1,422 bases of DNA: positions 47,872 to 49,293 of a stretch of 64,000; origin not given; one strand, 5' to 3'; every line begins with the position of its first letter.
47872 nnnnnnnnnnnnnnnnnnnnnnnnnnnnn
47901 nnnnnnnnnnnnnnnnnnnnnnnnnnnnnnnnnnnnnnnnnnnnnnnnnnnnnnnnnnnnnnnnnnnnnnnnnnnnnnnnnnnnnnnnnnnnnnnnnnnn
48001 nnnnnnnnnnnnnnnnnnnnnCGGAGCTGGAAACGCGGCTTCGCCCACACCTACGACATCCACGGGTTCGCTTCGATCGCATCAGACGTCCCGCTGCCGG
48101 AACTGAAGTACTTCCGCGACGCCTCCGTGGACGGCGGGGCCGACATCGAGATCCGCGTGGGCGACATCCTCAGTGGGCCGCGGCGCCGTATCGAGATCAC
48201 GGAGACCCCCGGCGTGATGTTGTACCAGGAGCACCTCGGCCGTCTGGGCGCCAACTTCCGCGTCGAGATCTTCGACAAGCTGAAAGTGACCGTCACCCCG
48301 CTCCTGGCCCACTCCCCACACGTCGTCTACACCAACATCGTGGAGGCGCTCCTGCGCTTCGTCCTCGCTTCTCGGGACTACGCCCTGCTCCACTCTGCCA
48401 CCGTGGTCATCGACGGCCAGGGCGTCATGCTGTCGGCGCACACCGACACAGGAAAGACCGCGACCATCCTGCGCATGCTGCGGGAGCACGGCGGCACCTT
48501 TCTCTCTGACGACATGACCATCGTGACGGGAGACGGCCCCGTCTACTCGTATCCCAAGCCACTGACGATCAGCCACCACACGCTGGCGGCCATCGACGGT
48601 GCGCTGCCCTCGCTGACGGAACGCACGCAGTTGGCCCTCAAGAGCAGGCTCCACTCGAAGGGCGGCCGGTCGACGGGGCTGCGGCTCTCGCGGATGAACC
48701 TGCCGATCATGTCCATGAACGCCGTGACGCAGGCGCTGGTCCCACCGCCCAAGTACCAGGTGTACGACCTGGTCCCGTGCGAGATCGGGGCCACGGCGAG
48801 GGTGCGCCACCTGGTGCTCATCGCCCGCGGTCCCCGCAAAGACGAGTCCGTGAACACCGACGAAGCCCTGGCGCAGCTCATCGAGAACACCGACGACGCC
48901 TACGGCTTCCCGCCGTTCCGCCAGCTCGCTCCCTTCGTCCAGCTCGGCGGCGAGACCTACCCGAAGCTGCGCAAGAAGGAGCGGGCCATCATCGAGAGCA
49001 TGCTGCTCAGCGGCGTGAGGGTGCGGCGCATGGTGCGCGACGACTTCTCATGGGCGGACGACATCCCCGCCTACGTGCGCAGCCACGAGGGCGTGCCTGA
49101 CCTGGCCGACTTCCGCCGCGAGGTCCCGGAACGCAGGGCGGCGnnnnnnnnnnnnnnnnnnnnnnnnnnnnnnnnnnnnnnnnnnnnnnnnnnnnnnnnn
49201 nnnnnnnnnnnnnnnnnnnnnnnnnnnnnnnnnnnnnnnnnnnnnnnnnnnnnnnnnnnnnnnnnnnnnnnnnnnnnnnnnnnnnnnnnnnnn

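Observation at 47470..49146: Unusual fusion of a GtrA-like membrane domain to an HPr-kinase-like P-loop domain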

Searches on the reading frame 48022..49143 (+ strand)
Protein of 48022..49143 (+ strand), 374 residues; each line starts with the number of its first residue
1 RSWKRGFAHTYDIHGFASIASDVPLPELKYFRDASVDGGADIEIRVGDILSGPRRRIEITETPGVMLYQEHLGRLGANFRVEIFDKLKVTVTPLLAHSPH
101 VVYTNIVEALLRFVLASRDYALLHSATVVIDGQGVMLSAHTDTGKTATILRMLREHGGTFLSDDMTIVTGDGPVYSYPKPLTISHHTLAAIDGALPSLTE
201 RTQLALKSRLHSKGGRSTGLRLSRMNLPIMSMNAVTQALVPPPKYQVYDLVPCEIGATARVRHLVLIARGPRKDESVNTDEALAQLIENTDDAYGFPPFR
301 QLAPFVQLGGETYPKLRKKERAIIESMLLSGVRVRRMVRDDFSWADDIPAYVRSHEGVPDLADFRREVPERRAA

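Call 30: search_solved_structures(query=A2, max_evalue=10, show_alignments=3)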
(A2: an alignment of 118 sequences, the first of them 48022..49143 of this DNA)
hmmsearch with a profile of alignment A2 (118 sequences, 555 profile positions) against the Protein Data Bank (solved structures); distinct sequences matched with E-value up to 10: 2.
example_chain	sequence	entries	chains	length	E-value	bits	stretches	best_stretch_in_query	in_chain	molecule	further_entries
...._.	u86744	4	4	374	5.9e-16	61.4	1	23-153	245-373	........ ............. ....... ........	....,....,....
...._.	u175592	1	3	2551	0.35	12.6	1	125-172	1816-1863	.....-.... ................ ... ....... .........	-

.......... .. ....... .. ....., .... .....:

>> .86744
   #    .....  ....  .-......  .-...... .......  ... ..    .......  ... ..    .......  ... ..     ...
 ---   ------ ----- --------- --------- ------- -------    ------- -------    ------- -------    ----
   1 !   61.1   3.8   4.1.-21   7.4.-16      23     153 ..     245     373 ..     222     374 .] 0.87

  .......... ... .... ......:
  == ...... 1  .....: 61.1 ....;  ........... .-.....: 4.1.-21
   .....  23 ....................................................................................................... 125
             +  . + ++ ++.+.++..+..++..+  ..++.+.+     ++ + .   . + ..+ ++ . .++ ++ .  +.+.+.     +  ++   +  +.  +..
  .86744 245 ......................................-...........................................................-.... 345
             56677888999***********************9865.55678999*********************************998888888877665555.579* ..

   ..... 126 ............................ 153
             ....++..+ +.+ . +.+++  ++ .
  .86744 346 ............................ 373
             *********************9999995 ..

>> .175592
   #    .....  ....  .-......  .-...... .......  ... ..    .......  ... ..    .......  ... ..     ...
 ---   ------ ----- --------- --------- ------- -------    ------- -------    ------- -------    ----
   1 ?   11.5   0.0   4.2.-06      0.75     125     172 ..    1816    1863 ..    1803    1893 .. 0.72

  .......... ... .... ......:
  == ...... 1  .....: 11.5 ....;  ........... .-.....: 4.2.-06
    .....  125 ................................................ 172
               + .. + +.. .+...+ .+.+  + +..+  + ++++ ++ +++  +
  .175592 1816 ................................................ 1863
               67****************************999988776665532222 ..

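Call 35: predict_structure(alignment_id=A2)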
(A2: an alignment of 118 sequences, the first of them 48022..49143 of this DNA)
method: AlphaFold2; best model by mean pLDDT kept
length: 374 residues; sequences in the alignment: 118
mean_pLDDT: 90.3   pTM: 0.89
mean pLDDT of the five models: 90.3, 89.4, 89.2, 89.0, 87.1
residues with pLDDT >= 90: 266; 70-90: 88; 50-70: 9; < 50: 11
segments of 3 or more residues with pLDDT < 50: 1-3, 369-374
pLDDT, mean of each block of 10 residues (from residue 1): 75 97 97 93 94 88 92 92 95 96 95 97 97 96 91 96 96 95 84 80 86 77 83 93 93 96 97 98 96 83 90 96 97 96 96 86 52 42
secondary structure, 60 per line:
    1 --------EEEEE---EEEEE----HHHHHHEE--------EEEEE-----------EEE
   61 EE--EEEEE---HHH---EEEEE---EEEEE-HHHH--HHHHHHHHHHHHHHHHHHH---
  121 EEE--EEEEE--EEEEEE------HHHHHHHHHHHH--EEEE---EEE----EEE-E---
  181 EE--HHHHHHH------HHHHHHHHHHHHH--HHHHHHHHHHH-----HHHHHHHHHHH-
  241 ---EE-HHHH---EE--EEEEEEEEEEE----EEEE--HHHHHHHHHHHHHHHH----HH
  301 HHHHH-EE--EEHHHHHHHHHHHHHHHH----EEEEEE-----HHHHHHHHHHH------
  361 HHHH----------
elements in order: E9-13 E17-21 H26-31 E42-46 E58-62 E65-69 E79-83 E87-91 H93-96 H99-117 E121-123 E126-130 E133-138 H145-156 E159-162 E166-168 E173-175 H185-191 H198-210 H213-223 H229-239 H247-250 E258-268 E273-276 H279-294 H299-305 H313-328 E333-338 H344-354 H361-364

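Call 38: fold_search(model_id=the predicted structure, library=pdb)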
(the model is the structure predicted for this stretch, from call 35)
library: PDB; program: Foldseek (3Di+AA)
matches with E <= 10: 235; with E <= 0.001: 44
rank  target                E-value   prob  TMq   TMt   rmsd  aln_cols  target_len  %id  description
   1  2pc9_D                1.4e-05  1.00  0.38  0.29   6.8       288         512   13  Crystal Structure Of ATP-Dependent Phosphoenolpyruvate Carboxykinase From Thermus thermophilus HB8 (released 2007-10-02)
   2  1j3b_A                1.7e-05  1.00  0.41  0.32   8.2       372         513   13  Crystal structure of ATP-dependent phosphoenolpyruvate carboxykinase from Thermus thermophilus HB8 (released 2003-02-11)
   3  1xkv_A                2.4e-05  1.00  0.43  0.33   7.7       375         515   13  Crystal Structure Of ATP-Dependent Phosphoenolpyruvate Carboxykinase From Thermus thermophilus HB8 (released 2005-10-11)
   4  1xkv_B                2.6e-05  1.00  0.34  0.25   9.8       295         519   10  Crystal Structure Of ATP-Dependent Phosphoenolpyruvate Carboxykinase From Thermus thermophilus HB8 (released 2005-10-11)
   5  1j3b_B                2.6e-05  1.00  0.41  0.31   8.2       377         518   12  Crystal structure of ATP-dependent phosphoenolpyruvate carboxykinase from Thermus thermophilus HB8 (released 2003-02-11)
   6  6asn                  3.0e-05  1.00  0.41  0.31   9.4       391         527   10  E. coli phosphoenolpyruvate carboxykinase K212I F216V mutant bound to methanesulfonate (released 2018-08-29)
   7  6crt                  3.4e-05  1.00  0.41  0.31   9.6       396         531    8  Arg65Gln Mutagenic E.coli PCK (released 2018-04-04)
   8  1k3c                  3.4e-05  1.00  0.39  0.29   9.8       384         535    9  Phosphoenolpyruvate carboxykinase in complex with ADP, AlF3 and Pyruvate (released 2001-12-19)
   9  9a4u_A                4.1e-05  1.00  0.38  0.28  10.2       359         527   12  Integrative model of PCKA-QOX2 by crosslinking MS and deep learning (released 2024-09-18)
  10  6com                  6.1e-05  1.00  0.45  0.34   8.3       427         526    8  2.3A crystal structure of E. coli phosphoenolpyruvate carboxykinase mutant Asp269Asn (released 2018-04-04)
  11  2pc9_C                6.1e-05  1.00  0.40  0.30   9.6       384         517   10  Crystal Structure Of ATP-Dependent Phosphoenolpyruvate Carboxykinase From Thermus thermophilus HB8 (released 2007-10-02)
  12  1ko7_A                6.9e-05  1.00  0.23  0.29  11.2       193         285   12  X-ray structure of the HPr kinase/phosphatase from Staphylococcus xylosus at 1.95 A resolution (released 2002-04-03)
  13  2pc9_A                7.7e-05  1.00  0.43  0.33   7.5       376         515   13  Crystal Structure Of ATP-Dependent Phosphoenolpyruvate Carboxykinase From Thermus thermophilus HB8 (released 2007-10-02)
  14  2py7                  9.2e-05  1.00  0.47  0.35   8.4       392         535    9  Crystal structure of E. coli phosphoenolpyruvate carboxykinase mutant Lys213Ser complexed with ATP-Mg2+-Mn2+ (released 2008-04-22)
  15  1os1                  1.0e-04  1.00  0.37  0.27   9.8       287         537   10  Structure of Phosphoenolpyruvate Carboxykinase complexed with ATP,Mg, Ca and pyruvate. (released 2003-09-23)
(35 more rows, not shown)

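Call 44: search_protein_representatives(protein=window:48022-49143:+)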
Query: 374 residues. Proteins with E-value up to 0.001 (for the whole library): 1300; up to 1e-10: 375; up to 1e-30: 165. The best 150 are listed.
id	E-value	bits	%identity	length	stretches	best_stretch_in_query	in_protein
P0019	1.6e-168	577.0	73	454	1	4-355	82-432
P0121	5.4e-142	489.7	65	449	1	5-354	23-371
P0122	6.6e-118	410.5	56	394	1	6-363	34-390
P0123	1.8e-112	392.6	57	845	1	8-355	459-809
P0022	2.0e-110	385.9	56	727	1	8-352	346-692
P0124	4.9e-109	381.3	55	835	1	7-363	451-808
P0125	4.1e-107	375.0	51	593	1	6-352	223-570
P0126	7.8e-106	370.8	52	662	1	6-368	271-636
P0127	9.8e-104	363.9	52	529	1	5-363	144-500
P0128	1.3e-102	360.1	54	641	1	10-357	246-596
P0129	6.8e-102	357.8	52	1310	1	7-352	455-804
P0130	1.9e-101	356.3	52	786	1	7-366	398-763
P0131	1.3e-100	353.5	51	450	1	7-349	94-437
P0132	3.5e-100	352.2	52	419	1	5-354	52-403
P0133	5.5e-94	331.8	50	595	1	4-356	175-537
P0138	6.0e-90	318.5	47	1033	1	6-353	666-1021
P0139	7.5e-90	318.2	45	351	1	9-354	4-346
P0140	2.5e-87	309.9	45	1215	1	8-360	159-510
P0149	9.4e-74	265.2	46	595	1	10-307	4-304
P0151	7.9e-73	262.2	45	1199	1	9-352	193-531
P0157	1.3e-71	258.2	42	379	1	6-359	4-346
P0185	4.7e-64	233.3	41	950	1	8-357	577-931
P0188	9.9e-63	229.0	40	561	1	8-354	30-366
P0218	2.4e-49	184.9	36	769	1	10-353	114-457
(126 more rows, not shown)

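Call 45: search_protein_families(library=pfam, proteins=[P0129, P0138, P0140, P0151, P0185, P0218, P0188, P0149, P0139, P0157], max_evalue=0.001)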
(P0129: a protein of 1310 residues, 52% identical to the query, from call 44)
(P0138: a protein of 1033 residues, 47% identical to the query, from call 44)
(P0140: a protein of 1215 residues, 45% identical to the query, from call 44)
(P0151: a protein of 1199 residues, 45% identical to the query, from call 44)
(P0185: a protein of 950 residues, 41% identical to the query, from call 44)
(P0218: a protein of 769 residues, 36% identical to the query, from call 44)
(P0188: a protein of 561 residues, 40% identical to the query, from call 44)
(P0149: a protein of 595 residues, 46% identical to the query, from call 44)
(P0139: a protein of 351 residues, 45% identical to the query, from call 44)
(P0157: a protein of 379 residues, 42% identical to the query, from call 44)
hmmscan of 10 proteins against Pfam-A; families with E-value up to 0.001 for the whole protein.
P0129 (1310 aa): 5 families
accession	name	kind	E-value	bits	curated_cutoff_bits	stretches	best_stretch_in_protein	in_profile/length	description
PF00535.33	Glycos_transf_2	-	3.3e-24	86.1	23.3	1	44-177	1-130/168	Glycosyl transferase family 2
PF13231.12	PMT_2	-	1e-20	75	26.1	1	953-1104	2-153/160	Dolichyl-phosphate-mannose-protein mannosyltransferase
PF04138.20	GtrA_DPMS_TM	-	2.4e-12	47.5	26.1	1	301-415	2-117/117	GtrA/DPMS, transmembrane domain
PF02366.24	PMT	-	3.5e-08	33.7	22.7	1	968-1078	79-196/245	Dolichyl-phosphate-mannose-protein mannosyltransferase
PF13641.12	Glyco_tranf_2_3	-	5.3e-08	33.6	27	1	41-142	1-103/230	Glycosyltransferase like family 2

P0138 (1033 aa): 4 families
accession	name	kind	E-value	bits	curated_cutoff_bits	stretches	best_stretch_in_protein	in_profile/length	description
PF04138.20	GtrA_DPMS_TM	-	2.2e-21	76.7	26.1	1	530-646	1-117/117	GtrA/DPMS, transmembrane domain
PF00535.33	Glycos_transf_2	-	1.5e-20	74.2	23.3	1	15-140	1-124/168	Glycosyl transferase family 2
PF13641.12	Glyco_tranf_2_3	-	1.8e-06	28.5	27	1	14-182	3-170/230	Glycosyltransferase like family 2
PF07475.17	Hpr_kinase_C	-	4.4e-05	23.5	33.3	1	790-840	7-56/171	HPr Serine kinase C-terminal domain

P0140 (1215 aa): 3 families
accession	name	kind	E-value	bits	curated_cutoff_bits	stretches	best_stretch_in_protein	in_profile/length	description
PF13231.12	PMT_2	-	1.8e-17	64.4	26.1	1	737-885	2-150/160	Dolichyl-phosphate-mannose-protein mannosyltransferase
PF04138.20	GtrA_DPMS_TM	-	5.1e-17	62.6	26.1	1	22-139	1-117/117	GtrA/DPMS, transmembrane domain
PF02366.24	PMT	-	4e-09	36.8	22.7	1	741-864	66-197/245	Dolichyl-phosphate-mannose-protein mannosyltransferase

P0151 (1199 aa): 3 families
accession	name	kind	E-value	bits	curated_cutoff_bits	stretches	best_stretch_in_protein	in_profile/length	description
PF04138.20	GtrA_DPMS_TM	-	7.9e-19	68.4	26.1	1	67-182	1-117/117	GtrA/DPMS, transmembrane domain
PF02366.24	PMT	-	1.9e-14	54.3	22.7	1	645-805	71-244/245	Dolichyl-phosphate-mannose-protein mannosyltransferase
PF13231.12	PMT_2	-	1.7e-13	51.5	26.1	1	640-790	6-156/160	Dolichyl-phosphate-mannose-protein mannosyltransferase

P0185 (950 aa): 4 families
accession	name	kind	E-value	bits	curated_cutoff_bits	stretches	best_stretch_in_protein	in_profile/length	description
PF00535.33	Glycos_transf_2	-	2.4e-23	83.4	23.3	1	187-356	1-164/168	Glycosyl transferase family 2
PF04138.20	GtrA_DPMS_TM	-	1.2e-19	71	26.1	1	423-540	1-117/117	GtrA/DPMS, transmembrane domain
PF12804.13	NTP_transf_3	-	1.4e-06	29.1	27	1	240-330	58-146/160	MobA-like NTP transferase domain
PF13641.12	Glyco_tranf_2_3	-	0.00089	19.8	27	0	186-289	3-107/230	Glycosyltransferase like family 2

P0218 (769 aa): 3 families
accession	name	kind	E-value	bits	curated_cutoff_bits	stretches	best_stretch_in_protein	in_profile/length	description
PF04138.20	GtrA_DPMS_TM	-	5.8e-11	43.1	26.1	1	2-104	15-117/117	GtrA/DPMS, transmembrane domain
PF13231.12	PMT_2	-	4.8e-09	37.1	26.1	1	663-747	2-87/160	Dolichyl-phosphate-mannose-protein mannosyltransferase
PF02366.24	PMT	-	2.4e-05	24.5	22.7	1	683-748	84-150/245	Dolichyl-phosphate-mannose-protein mannosyltransferase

P0188 (561 aa): 1 family
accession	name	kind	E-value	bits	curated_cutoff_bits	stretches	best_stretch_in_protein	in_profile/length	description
PF04138.20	GtrA_DPMS_TM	-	8.1e-17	61.9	26.1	1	424-541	1-117/117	GtrA/DPMS, transmembrane domain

P0149 (595 aa): 2 families
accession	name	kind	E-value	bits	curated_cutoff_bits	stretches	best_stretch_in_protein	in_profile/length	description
PF13231.12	PMT_2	-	4.5e-12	46.9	26.1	1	478-584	3-110/160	Dolichyl-phosphate-mannose-protein mannosyltransferase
PF02366.24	PMT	-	3.6e-08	33.7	22.7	1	489-571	76-156/245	Dolichyl-phosphate-mannose-protein mannosyltransferase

P0139 (351 aa): 0 families

P0157 (379 aa): 0 families

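Call 49: find_encoding_contigs(protein=P0139, flank=8000, max_places=2)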
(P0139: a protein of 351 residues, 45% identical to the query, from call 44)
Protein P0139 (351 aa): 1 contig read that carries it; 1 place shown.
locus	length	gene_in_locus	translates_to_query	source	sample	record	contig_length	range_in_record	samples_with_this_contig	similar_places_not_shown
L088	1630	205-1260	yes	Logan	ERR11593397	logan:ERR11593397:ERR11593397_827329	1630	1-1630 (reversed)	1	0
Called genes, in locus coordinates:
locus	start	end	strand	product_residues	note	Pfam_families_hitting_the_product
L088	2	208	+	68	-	?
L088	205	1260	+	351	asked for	PF27840:ScmC (weak)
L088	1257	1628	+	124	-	?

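Call 50: find_encoding_contigs(protein=P0157, flank=8000, max_places=2)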
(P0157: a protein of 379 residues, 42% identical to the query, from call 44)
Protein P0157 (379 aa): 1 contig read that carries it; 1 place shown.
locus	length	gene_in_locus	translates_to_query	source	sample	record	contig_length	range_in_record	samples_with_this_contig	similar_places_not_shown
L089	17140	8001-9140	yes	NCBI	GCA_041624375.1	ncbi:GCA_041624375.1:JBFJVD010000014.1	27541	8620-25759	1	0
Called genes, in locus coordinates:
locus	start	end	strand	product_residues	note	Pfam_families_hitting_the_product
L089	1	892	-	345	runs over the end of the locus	PF01590:GAF, PF13185:GAF_2, PF13492:GAF_3, PF00990:GGDEF, PF17853:GGDEF_2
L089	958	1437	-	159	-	-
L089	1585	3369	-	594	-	-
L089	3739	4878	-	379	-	PF00070:Pyr_redox (faint), PF01266:DAO (faint), PF07992:Pyr_redox_2, PF21706:FCSD_central (weak)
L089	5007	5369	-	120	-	PF00903:Glyoxalase, PF18029:Glyoxalase_6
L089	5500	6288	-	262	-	PF00561:Abhydrolase_1, PF12146:Hydrolase_4, PF12697:Abhydrolase_6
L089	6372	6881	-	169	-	PF12867:DinB_2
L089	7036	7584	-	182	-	PF05163:DinB (weak), PF12867:DinB_2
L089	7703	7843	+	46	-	-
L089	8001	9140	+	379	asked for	PF27840:ScmC (weak)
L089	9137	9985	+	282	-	-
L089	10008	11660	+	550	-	PF02366:PMT, PF13231:PMT_2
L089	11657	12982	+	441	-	PF04185:Phosphoesterase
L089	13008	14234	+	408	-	-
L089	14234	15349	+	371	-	PF16317:Glyco_hydro_99, PF03659:Glyco_hydro_71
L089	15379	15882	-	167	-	PF00383:dCMP_cyt_deam_1, PF14437:MafB19-deam, PF14439:Bd3614-deam (weak)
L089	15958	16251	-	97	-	PF02566:OsmC (weak)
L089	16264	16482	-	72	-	-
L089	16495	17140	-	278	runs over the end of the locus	PF05050:Methyltransf_21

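Call 51: find_encoding_contigs(protein=P0188, flank=8000, max_places=2)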
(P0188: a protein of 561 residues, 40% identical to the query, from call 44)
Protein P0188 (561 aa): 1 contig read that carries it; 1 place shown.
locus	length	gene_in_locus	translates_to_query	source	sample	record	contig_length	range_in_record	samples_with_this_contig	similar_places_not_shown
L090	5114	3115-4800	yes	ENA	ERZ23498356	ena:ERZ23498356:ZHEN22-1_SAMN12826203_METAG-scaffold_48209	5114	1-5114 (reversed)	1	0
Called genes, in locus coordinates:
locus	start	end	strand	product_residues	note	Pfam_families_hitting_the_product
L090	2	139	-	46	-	?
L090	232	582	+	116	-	PF00072:Response_reg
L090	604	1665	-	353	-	PF00465:Fe-ADH, PF13685:Fe-ADH_2 (faint), PF25137:ADH_Fe_C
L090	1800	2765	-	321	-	PF03372:Exo_endo_phos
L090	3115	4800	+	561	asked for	PF04138:GtrA_DPMS_TM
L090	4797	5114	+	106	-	?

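Call 56: search_protein_families(library=pfam, proteins=[L089:9137-9982:+, L089:13008-14231:+], max_evalue=0.01)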
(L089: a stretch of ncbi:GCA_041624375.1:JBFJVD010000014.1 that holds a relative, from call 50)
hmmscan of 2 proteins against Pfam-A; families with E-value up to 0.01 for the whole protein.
L089:9137-9982:+ (282 aa): 21 families
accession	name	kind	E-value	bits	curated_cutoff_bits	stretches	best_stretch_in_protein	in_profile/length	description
PF00515.34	TPR_1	-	3e-32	109.5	27.8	4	132-165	1-34/34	Tetratricopeptide repeat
PF13414.12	TPR_11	-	1.5e-31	108.2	26.8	5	105-145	1-41/42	TPR repeat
PF07719.23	TPR_2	-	2.8e-31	105.5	27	5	166-198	1-33/34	Tetratricopeptide repeat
PF13432.12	TPR_16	-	1.7e-21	76.8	32.7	3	137-197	2-62/65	Tetratricopeptide repeat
PF13371.12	TPR_9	-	9.3e-21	74.1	35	3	108-168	5-65/73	Tetratricopeptide repeat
PF13431.12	TPR_17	-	2.4e-19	68.4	24.4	1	156-187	3-34/34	Tetratricopeptide repeat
PF13181.12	TPR_8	-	3e-12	46.1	25.7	1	132-165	1-34/34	Tetratricopeptide repeat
PF12895.13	ANAPC3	-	4e-12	46.7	27.2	2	77-155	2-79/82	Anaphase-promoting complex, cyclosome, subunit 3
PF13174.12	TPR_6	-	4.9e-10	39.8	26.3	0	168-187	2-21/33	Tetratricopeptide repeat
PF14559.12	TPR_19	-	6.3e-10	39.7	25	2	146-186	5-45/68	Tetratricopeptide repeat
PF13428.12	TPR_14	-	2.1e-09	37.6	23.5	1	100-140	3-43/44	Tetratricopeptide repeat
PF14853.12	Fis1_TPR_C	-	9.5e-07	29.3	25.3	0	169-187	4-22/53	Fis1 C-terminal tetratricopeptide repeat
PF13424.12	TPR_12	-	4e-06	27.4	30.1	1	98-161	3-74/77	Tetratricopeptide repeat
PF12569.14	NatA_aux_su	-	7.7e-06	25.6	33.3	1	77-147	205-273/515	N-terminal acetyltransferase A, auxiliary subunit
PF03704.23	BTAD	-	9.3e-06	26.5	22.1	1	71-186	13-116/146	Bacterial transcriptional activator domain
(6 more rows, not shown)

L089:13008-14231:+ (408 aa): 0 families
